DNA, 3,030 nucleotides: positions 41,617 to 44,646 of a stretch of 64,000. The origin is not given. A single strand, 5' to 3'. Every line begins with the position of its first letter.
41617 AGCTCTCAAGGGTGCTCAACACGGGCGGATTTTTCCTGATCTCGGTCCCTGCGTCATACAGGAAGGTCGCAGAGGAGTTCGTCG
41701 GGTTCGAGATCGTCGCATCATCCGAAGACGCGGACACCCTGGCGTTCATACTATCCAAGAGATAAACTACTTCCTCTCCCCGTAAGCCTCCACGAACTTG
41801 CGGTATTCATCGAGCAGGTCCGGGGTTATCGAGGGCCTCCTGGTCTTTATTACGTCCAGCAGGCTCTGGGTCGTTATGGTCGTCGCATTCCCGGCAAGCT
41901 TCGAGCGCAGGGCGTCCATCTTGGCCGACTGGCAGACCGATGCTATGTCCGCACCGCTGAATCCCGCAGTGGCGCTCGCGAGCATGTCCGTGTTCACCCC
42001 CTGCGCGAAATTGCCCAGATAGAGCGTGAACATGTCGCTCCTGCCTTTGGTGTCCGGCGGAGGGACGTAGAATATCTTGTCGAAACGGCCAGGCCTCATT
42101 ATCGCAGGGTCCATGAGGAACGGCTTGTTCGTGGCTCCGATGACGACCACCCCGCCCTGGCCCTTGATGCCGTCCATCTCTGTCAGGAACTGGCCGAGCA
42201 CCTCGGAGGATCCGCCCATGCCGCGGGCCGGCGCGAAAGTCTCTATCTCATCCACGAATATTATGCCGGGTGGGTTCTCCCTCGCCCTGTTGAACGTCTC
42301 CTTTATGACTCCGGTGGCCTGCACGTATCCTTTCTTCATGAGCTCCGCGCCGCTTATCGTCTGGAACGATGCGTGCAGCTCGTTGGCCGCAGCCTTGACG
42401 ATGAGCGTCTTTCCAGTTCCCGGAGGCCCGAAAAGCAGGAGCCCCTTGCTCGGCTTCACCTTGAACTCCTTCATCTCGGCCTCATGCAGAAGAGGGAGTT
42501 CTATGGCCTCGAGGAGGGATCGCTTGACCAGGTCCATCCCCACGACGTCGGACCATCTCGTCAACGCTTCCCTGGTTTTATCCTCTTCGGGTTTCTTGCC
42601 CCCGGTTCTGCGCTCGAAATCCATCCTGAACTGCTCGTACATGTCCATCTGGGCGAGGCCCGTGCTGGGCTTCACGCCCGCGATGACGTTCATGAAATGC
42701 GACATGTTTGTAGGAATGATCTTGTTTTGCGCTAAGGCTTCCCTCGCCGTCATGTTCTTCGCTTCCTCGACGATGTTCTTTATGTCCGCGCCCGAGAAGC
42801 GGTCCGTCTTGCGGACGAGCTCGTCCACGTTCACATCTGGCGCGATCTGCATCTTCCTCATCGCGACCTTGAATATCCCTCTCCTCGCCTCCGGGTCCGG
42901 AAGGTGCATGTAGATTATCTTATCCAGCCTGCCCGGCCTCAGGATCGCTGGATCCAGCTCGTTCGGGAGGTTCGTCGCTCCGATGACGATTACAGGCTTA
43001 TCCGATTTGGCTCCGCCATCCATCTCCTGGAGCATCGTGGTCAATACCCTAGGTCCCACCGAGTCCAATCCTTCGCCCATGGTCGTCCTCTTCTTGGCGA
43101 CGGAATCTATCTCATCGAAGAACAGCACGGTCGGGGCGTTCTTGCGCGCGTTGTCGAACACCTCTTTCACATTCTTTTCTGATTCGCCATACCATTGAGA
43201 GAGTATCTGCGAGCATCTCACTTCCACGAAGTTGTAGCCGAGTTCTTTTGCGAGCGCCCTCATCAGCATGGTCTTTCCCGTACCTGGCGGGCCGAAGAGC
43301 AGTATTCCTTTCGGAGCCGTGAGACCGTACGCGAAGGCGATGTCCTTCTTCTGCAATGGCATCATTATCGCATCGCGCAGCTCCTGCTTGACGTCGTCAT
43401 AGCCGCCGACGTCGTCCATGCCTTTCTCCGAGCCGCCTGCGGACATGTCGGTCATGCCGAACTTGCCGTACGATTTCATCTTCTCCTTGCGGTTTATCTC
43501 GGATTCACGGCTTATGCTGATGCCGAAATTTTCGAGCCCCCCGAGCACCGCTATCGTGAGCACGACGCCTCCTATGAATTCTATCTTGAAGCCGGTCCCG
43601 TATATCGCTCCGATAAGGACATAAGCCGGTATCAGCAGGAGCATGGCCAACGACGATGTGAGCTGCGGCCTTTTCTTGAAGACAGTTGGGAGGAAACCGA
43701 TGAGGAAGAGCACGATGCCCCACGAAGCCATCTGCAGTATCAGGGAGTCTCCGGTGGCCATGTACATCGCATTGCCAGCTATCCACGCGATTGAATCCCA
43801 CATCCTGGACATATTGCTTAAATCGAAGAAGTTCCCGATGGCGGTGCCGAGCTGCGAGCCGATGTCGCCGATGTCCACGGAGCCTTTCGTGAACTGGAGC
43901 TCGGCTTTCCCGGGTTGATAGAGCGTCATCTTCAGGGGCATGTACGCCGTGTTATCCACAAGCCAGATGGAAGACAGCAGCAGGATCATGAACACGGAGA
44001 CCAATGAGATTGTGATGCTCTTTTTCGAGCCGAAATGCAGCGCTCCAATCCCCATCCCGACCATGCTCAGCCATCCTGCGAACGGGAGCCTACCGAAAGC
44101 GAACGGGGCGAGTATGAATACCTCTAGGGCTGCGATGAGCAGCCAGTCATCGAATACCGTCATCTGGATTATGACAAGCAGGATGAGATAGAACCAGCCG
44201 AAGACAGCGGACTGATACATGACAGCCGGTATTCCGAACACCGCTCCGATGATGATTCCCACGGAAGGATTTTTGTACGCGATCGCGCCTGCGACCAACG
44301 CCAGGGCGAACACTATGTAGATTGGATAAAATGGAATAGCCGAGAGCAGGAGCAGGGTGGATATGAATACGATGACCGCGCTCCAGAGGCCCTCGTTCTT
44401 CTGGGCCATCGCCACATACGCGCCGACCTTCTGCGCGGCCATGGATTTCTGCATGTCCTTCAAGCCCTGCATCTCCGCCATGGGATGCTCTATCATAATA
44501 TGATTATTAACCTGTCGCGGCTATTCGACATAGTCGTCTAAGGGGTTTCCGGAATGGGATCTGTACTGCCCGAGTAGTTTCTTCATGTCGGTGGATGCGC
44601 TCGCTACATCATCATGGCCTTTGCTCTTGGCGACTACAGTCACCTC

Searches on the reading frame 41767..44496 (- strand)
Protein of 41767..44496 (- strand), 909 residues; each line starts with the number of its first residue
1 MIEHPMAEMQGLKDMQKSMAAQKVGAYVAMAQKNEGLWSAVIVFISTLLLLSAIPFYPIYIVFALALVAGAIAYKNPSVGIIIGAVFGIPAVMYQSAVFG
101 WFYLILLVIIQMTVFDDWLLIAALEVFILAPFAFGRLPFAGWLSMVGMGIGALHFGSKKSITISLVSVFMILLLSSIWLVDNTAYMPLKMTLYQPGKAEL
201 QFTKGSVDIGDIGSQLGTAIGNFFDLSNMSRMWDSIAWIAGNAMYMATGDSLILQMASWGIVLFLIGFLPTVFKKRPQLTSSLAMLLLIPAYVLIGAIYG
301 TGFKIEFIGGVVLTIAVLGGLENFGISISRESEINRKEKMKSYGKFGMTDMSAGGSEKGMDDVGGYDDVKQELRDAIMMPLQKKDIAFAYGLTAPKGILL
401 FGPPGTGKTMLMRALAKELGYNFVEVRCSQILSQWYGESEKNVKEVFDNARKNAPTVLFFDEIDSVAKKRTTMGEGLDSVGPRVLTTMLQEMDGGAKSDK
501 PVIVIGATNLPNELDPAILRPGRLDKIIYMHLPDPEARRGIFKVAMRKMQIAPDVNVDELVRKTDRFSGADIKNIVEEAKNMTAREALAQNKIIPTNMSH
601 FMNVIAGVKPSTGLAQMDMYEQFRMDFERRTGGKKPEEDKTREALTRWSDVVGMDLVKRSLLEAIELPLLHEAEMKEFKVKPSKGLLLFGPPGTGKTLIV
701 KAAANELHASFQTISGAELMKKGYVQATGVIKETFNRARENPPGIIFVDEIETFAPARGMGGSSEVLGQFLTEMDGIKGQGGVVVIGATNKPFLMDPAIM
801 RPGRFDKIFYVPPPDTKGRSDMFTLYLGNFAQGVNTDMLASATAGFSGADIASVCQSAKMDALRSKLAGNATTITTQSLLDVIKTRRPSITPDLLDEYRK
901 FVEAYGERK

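Call 3: search_protein_families(library=pfam, proteins=[window:41767-44496:-], max_evalue=0.01)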
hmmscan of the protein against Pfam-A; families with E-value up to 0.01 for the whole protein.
window:41767-44496:- (909 aa): 45 families (the best 25 are shown)
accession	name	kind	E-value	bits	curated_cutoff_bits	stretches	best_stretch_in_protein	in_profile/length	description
PF00004.35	AAA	-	3.4e-80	267.3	21.2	2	398-531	1-130/131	ATPase family associated with various cellular activities (AAA)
PF17862.7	AAA_lid_3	-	2.8e-22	78.3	27.2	2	834-868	2-36/45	AAA+ lid domain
PF13191.12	AAA_16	-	6.4e-13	50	32.6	1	395-431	24-63/167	AAA ATPase domain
PF07728.20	AAA_5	-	7.9e-13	49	22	2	398-518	2-135/139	AAA domain (dynein-related subfamily)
PF05496.18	RuvB_N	-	2.5e-12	47.3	27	2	683-753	33-95/159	Holliday junction DNA helicase RuvB P-loop domain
PF07724.20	AAA_2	-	6.4e-12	46.3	27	2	398-500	6-107/166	AAA domain (Cdc48 subfamily)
PF13173.12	AAA_14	-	9.9e-11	42.2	27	1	397-469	4-77/129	AAA domain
PF13401.12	AAA_22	-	2.5e-10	41.2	27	1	398-429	8-42/130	AAA domain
PF06068.19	TIP49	-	1e-09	38.5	23.8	2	394-440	49-97/347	TIP49 P-loop domain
PF25199.1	nSTAND_NTPase5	-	7.3e-09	36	34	1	647-754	10-108/145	Novel STAND NTPase 5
PF13521.12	AAA_28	-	3.4e-08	34.3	27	1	398-446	2-50/164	AAA domain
PF00910.28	RNA_helicase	-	1.6e-07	32.2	21.5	1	398-469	1-64/105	RNA helicase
PF03215.21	Rad17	-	2e-07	31.6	23.8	1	398-464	48-113/186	Rad17 P-loop domain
PF13238.12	AAA_18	-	2.3e-07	31.8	29.4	1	398-446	1-47/128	AAA domain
PF12775.13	AAA_7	-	3.5e-07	30.4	25.8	0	680-712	30-63/181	P-loop containing dynein motor region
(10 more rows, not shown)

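Call 4: search_protein_families(library=padloc, proteins=[window:41767-44496:-], max_evalue=0.01)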
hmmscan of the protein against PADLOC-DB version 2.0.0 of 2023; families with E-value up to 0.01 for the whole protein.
window:41767-44496:- (909 aa): 22 families
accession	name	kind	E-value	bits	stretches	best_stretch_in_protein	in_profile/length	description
PDLC02196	IetA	-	4.8e-70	234.9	2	369-583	97-301/374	-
PDLC02195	IetA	-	1.7e-57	193.5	2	375-597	117-330/395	-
PDLC04232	IetA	-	2.1e-52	176.6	2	357-580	79-293/330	-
PDLC00915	TRIP13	-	4.2e-29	99.9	2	394-593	61-279/302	TRIP13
PDLC04231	IetA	-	3.1e-26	90.7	2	384-523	106-239/262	-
PDLC00914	TRIP13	-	6.7e-16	56.6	1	398-568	74-252/302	TRIP13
PDLC04140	mad8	-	9.2e-10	36.5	2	395-423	27-57/314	mads_8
PDLC04789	PDC-S01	-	1.1e-05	22.7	0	392-468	14-87/375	-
PDLC03920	MkoA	-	2.1e-05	21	0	392-417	628-653/1112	-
PDLC02372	Nhi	-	2.5e-05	21.1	0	396-468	200-277/470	-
PDLC02350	AbiO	-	8.8e-05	19.4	0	387-466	191-269/468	AbiO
PDLC00268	PtuA1|PtuA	-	9.2e-05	20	0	394-452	25-81/411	AAA ATPase domain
PDLC03838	DolB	-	0.00039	17.8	0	393-430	164-201/375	-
PDLC01515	Csx3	-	0.00098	16.8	0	398-425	9-36/183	"CAS-I,CAS-III; associated"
PDLC04792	PDC-S01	-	0.0016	15.1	0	396-471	20-103/452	-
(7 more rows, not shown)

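Call 5: search_protein_families(library=ncbifam, proteins=[window:41767-44496:-], max_evalue=0.01)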
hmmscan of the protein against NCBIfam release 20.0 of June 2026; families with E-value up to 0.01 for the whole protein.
window:41767-44496:- (909 aa): 78 families (the best 25 are shown)
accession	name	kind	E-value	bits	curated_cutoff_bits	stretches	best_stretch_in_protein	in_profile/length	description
TIGR01243.1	CDC48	subfamily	3.8e-148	495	802.65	2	359-629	451-731/733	CDC48 family AAA ATPase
NF003069.1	PRK03992.1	subfamily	2.3e-130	435.1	500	2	360-587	130-356/379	proteasome-activating nucleotidase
TIGR01242.2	TIGR01242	subfamily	1.5e-123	412.4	500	2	360-588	113-340/362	proteasome-activating nucleotidase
TIGR01241.2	FtsH_fam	equivalog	3.3e-116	389.4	600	2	330-588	129-387/598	ATP-dependent zinc metalloprotease FtsH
NF041006.2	cell_div_CdvC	equivalog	3.6e-107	358.5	650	2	360-627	102-368/370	cell division protein CdvC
NF047747.1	PrtsmActNtasePan2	equivalog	7.2e-105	351.5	700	2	360-586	150-375/397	proteasome-activating nucleotidase Pan2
NF047748.1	PrtsmActNtasePan1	equivalog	7.8e-104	347.9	750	2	359-587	146-373/405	proteasome-activating nucleotidase Pan1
NF008004.0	PRK10733.1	equivalog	2.6e-91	306.5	1008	2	356-586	147-375/644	ATP-dependent zinc metalloprotease FtsH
TIGR03689.1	pup_AAA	equivalog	8.1e-87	292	504.75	2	360-546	181-378/512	proteasome ATPase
NF042959.1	IteA_antiphage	equivalog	3.2e-64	217.4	510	2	379-582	109-303/367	anti-phage ATPase IteA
NF003229.0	PRK04195.1-5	equivalog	5.9e-18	64.8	280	2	359-469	15-118/413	replication factor C large subunit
TIGR03922.1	T7SS_EccA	equivalog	2.3e-17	62.8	466.65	2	364-495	279-413/557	type VII secretion AAA-ATPase EccA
TIGR00635.1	ruvB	equivalog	1.8e-14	53.5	299.05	2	684-756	31-95/305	Holliday junction branch migration DNA helicase RuvB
NF003230.0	PRK04195.1-6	equivalog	4.1e-14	52.1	441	2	358-430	11-74/494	replication factor C large subunit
NF000868.0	PRK00080.1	equivalog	3.2e-13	49.3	282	2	681-754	49-114/330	Holliday junction branch migration DNA helicase RuvB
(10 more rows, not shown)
